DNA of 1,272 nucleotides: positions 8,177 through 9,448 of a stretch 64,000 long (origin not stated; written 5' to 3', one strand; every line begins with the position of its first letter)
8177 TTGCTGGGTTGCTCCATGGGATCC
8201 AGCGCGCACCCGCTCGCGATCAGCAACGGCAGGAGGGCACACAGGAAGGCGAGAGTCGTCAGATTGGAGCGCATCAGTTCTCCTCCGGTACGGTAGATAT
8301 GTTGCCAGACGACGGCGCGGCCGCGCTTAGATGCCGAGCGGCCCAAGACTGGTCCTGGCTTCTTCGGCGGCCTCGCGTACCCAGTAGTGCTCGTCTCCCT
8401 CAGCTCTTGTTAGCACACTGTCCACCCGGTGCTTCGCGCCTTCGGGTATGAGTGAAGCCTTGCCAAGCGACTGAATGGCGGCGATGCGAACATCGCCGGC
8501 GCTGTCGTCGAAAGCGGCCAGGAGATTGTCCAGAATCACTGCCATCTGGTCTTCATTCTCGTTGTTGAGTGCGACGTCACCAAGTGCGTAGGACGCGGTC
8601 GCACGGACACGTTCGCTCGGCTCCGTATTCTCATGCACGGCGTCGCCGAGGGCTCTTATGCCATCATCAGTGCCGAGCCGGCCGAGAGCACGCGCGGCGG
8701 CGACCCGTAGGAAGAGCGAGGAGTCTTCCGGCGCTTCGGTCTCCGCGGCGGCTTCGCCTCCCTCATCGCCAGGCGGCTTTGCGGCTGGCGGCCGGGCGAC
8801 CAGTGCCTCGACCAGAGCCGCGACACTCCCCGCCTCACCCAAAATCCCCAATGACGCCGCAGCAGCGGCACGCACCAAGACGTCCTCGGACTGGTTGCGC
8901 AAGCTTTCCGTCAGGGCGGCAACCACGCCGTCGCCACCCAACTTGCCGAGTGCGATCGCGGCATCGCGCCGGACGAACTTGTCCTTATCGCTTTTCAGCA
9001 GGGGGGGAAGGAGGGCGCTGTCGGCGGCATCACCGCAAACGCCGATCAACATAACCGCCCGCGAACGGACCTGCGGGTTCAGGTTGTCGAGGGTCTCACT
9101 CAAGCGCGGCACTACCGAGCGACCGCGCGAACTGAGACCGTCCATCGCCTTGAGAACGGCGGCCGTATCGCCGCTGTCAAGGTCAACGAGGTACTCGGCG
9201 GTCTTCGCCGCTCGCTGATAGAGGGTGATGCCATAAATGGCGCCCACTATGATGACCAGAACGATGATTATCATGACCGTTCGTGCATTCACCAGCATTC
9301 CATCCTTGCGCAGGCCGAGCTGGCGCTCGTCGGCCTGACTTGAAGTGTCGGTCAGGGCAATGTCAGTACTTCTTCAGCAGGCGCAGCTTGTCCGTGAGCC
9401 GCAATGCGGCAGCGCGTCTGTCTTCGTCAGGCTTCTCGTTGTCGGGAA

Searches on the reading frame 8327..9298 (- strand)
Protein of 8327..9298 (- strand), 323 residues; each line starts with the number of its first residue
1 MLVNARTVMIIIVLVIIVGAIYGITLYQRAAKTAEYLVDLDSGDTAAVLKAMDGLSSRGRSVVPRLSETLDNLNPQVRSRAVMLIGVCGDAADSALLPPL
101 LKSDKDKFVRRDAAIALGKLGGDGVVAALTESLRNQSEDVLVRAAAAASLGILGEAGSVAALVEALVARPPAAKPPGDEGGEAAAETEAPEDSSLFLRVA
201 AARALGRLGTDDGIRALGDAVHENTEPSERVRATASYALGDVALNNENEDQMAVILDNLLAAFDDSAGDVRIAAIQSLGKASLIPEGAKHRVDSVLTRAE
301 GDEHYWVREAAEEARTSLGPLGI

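Call 23: search_protein_families(library=pfam, max_evalue=0.01, proteins=[window:8327-9298:-])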
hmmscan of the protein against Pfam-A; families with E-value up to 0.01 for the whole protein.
window:8327-9298:- (323 aa): 8 families
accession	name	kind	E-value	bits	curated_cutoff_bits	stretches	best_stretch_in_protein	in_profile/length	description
PF13646.12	HEAT_2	-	1.2e-25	90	27.7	4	64-140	2-78/88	HEAT repeats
PF02985.28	HEAT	-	6.5e-17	60.5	23.5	0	255-280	1-26/31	HEAT repeat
PF03130.22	HEAT_PBS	-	5.2e-10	39.2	20.9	0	197-220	1-24/27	PBS lyase HEAT-like repeat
PF13513.12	HEAT_EZ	-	8.7e-08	33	27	0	230-280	2-54/55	HEAT-like repeat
PF12717.13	Cnd1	-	0.0015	19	26.4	0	103-121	31-49/162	non-SMC mitotic condensation complex subunit 1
PF25786.1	HEAT_GCN1_C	-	0.0017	18.8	27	0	231-280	43-93/151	GCN1-like, C-terminal HEAT repeats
PF24987.1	HEAT_EF3_N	-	0.0038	17.6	32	0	212-278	24-89/169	EF3 N-terminal HEAT repeat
PF20168.4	PDS5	-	0.0094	14.2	27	0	229-296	298-362/1053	Sister chromatid cohesion protein PDS5 protein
